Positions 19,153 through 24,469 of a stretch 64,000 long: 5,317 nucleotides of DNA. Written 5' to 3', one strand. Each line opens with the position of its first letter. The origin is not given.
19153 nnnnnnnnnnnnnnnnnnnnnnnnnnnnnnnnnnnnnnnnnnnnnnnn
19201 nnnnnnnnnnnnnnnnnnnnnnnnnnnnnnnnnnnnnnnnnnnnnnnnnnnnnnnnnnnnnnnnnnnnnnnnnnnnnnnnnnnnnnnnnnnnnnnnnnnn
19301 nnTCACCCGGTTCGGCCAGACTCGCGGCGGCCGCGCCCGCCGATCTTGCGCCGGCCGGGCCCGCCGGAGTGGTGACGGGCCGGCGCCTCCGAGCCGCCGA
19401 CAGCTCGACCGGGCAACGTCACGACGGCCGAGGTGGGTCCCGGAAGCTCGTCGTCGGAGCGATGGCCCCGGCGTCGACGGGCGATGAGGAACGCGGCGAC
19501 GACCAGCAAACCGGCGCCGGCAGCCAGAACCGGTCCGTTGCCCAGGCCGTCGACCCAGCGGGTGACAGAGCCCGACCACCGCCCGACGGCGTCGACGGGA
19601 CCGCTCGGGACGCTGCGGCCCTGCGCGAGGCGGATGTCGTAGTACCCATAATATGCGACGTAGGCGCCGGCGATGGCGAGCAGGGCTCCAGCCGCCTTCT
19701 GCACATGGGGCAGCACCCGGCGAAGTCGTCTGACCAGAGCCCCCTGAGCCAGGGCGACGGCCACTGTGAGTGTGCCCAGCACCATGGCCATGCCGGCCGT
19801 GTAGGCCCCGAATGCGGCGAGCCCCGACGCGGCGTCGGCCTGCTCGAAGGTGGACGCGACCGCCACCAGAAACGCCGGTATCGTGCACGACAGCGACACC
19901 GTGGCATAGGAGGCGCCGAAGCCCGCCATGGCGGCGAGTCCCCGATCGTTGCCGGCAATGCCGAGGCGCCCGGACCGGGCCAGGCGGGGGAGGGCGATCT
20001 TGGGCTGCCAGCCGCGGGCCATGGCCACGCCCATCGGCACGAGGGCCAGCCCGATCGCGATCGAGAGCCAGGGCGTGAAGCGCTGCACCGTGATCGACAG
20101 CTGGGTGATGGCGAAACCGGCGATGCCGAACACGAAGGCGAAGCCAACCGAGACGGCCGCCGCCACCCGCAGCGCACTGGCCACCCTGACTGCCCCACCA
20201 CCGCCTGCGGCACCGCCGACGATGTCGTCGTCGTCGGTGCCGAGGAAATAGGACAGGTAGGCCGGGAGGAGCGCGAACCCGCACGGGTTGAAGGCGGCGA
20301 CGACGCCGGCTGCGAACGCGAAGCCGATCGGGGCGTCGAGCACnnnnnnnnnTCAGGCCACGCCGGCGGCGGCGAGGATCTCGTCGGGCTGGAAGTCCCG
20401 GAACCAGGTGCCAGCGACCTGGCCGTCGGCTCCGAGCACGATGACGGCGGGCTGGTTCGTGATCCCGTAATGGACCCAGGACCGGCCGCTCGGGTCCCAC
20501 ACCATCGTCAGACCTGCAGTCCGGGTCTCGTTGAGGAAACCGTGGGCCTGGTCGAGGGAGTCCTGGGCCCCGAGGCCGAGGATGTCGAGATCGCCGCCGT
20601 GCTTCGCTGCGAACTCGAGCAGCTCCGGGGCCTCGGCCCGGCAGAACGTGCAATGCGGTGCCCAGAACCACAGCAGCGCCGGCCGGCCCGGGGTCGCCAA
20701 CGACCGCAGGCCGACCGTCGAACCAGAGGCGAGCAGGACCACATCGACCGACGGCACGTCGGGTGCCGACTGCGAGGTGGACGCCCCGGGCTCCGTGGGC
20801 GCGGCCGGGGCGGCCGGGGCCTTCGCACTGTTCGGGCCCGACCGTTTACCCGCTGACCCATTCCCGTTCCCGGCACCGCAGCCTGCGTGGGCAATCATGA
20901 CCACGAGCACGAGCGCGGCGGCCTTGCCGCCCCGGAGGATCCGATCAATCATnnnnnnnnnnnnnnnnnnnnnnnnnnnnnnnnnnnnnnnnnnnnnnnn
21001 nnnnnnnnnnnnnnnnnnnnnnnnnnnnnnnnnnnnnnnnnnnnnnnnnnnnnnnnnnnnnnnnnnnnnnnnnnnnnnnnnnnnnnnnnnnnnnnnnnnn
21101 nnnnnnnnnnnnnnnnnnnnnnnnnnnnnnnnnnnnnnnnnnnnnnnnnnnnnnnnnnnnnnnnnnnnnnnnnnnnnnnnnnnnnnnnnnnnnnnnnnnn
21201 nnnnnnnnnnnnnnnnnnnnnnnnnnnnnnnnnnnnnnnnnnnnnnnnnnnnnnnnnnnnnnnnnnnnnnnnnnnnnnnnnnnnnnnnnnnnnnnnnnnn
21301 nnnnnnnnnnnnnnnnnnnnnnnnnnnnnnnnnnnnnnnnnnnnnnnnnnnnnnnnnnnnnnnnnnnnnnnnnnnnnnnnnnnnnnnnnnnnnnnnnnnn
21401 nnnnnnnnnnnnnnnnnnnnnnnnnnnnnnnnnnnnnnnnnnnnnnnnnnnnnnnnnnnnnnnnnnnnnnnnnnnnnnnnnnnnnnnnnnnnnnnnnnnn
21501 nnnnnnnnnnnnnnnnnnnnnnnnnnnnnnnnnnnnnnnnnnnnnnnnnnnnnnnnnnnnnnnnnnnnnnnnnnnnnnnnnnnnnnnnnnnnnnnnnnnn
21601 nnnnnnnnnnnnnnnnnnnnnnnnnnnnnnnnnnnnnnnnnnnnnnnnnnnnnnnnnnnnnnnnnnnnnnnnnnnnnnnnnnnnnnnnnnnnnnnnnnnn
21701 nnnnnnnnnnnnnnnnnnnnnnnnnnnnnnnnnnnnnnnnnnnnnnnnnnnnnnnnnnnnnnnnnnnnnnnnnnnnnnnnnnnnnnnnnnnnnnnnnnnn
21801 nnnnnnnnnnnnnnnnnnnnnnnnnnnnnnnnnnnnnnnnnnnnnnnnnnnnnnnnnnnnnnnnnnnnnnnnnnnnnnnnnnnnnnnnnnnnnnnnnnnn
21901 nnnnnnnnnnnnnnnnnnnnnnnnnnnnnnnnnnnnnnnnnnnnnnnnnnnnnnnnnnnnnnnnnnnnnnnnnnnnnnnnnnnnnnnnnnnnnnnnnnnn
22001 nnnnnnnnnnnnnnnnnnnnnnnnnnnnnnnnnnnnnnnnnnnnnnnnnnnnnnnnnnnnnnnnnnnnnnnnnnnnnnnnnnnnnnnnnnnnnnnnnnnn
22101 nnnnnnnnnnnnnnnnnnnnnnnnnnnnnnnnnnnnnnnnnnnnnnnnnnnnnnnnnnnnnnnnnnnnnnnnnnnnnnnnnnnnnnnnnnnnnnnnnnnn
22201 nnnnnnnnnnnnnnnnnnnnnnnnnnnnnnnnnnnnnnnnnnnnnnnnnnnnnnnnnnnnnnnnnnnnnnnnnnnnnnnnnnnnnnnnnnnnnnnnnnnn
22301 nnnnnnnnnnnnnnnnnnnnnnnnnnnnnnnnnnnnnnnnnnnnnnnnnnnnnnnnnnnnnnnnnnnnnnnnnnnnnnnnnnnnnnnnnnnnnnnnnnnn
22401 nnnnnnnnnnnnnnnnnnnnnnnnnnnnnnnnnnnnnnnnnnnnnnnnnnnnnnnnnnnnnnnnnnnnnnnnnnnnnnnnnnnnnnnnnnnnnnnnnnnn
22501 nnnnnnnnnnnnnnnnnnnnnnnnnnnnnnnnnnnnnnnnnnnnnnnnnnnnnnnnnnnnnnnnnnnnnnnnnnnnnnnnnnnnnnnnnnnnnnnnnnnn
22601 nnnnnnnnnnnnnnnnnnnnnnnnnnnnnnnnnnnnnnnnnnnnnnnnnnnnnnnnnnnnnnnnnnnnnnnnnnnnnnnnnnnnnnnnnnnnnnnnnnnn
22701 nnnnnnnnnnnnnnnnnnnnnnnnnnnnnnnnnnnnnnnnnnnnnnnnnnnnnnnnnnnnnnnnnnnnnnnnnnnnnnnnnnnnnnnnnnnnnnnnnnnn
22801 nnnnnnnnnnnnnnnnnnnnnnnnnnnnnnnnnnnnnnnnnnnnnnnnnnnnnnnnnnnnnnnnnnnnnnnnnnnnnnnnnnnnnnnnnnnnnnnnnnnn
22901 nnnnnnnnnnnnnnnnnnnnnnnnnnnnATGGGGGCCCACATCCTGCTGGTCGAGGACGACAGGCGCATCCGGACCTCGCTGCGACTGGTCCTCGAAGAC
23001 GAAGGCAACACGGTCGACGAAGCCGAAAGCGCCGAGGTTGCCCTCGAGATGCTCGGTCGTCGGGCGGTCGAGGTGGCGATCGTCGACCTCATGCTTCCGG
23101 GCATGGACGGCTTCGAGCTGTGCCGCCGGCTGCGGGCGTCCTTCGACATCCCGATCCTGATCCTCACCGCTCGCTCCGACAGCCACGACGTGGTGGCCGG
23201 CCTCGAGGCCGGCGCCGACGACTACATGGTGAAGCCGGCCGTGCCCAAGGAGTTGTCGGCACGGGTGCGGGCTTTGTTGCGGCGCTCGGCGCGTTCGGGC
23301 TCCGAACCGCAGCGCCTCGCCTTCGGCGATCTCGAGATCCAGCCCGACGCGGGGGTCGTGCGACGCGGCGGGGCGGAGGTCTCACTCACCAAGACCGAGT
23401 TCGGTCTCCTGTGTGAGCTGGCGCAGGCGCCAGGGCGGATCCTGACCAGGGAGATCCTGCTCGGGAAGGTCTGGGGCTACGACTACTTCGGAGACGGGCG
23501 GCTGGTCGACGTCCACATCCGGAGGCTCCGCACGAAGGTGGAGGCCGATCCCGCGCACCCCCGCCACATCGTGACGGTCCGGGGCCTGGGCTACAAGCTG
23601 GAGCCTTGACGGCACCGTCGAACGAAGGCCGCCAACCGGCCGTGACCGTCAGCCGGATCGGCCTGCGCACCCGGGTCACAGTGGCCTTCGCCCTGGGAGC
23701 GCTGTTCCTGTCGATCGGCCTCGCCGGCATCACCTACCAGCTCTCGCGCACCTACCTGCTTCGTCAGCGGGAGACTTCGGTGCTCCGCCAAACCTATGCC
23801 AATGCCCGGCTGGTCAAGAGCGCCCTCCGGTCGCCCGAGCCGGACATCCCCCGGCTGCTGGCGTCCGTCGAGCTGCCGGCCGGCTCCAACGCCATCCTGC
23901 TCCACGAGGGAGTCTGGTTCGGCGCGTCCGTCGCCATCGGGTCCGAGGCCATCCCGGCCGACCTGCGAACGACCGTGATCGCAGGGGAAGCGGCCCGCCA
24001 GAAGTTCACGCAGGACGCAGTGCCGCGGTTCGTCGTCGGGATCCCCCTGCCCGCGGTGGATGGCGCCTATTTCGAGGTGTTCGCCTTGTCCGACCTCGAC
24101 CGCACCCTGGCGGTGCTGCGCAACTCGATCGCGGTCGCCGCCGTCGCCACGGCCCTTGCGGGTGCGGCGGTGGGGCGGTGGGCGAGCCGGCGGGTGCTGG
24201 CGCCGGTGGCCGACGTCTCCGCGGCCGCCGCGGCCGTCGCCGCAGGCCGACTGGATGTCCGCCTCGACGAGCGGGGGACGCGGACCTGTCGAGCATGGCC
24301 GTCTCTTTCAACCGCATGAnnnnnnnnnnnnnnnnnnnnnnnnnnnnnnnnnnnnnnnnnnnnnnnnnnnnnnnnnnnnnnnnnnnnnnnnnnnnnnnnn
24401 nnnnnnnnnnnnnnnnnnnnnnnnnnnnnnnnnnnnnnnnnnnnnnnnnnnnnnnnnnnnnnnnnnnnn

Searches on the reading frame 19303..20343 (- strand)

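Call 22: search_protein_families(library=pfam, proteins=[window:19303-20343:-], max_evalue=0.01)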
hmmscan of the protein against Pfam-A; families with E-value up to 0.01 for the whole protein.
window:19303-20343:- (346 aa): 1 family
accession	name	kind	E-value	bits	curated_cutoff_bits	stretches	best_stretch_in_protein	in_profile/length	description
PF02683.22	DsbD_TM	-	2.7e-05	24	27.1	1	8-222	7-207/219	Cytochrome C biogenesis protein transmembrane domain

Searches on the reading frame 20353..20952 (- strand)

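Call 22: search_protein_families(library=pfam, proteins=[window:20353-20952:-], max_evalue=0.01)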
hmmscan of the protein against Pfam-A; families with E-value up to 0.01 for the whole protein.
window:20353-20952:- (199 aa): 4 families
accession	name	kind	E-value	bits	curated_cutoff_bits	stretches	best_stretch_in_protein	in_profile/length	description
PF00578.27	AhpC-TSA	-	5.8e-08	33.1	26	1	75-180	13-122/124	AhpC/TSA family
PF13905.12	Thioredoxin_8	-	1.2e-07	32.4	27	1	90-179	2-94/94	Thioredoxin-like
PF08534.16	Redoxin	-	5.1e-07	30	26.6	1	74-180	15-129/148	Redoxin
PF00085.26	Thioredoxin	-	0.00032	21.1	23.5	1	88-133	17-62/103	Thioredoxin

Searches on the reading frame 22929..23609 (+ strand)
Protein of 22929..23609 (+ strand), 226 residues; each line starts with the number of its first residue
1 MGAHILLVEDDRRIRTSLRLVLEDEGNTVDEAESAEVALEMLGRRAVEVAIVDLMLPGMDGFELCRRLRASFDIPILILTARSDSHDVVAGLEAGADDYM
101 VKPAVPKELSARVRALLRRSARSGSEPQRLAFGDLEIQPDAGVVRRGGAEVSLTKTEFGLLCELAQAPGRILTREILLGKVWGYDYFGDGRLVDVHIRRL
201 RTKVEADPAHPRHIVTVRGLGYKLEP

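Call 22: search_protein_families(library=pfam, proteins=[window:22929-23609:+], max_evalue=0.01)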
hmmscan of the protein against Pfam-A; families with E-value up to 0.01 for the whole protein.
window:22929-23609:+ (226 aa): 3 families
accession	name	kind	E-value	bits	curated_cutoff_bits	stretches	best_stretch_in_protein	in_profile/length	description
PF00072.30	Response_reg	-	7.1e-29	100.7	30.2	1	5-114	1-111/111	Response regulator receiver domain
PF00486.34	Trans_reg_C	-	1.4e-27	96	26.2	1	148-224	1-77/77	Transcriptional regulatory protein, C terminal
PF21695.3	GlnR_1st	-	0.0012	19.2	27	1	41-115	36-109/111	Transcription regulator GlnR, N-terminal domain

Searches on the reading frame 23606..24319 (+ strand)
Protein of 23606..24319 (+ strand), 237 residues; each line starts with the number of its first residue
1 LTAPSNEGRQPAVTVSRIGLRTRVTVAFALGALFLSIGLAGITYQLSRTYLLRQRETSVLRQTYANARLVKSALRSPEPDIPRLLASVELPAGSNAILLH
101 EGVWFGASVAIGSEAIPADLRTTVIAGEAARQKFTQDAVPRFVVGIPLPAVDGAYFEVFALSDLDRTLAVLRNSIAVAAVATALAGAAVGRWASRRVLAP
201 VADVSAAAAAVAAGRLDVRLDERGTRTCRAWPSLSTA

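Call 22: search_protein_families(library=pfam, proteins=[window:23606-24319:+], max_evalue=0.01)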
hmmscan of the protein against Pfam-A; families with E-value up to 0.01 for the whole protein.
window:23606-24319:+ (237 aa): 1 family
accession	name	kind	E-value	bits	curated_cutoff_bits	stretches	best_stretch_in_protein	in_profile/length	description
PF00672.30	HAMP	-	1.4e-05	25.8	25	1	192-224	1-33/53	HAMP domain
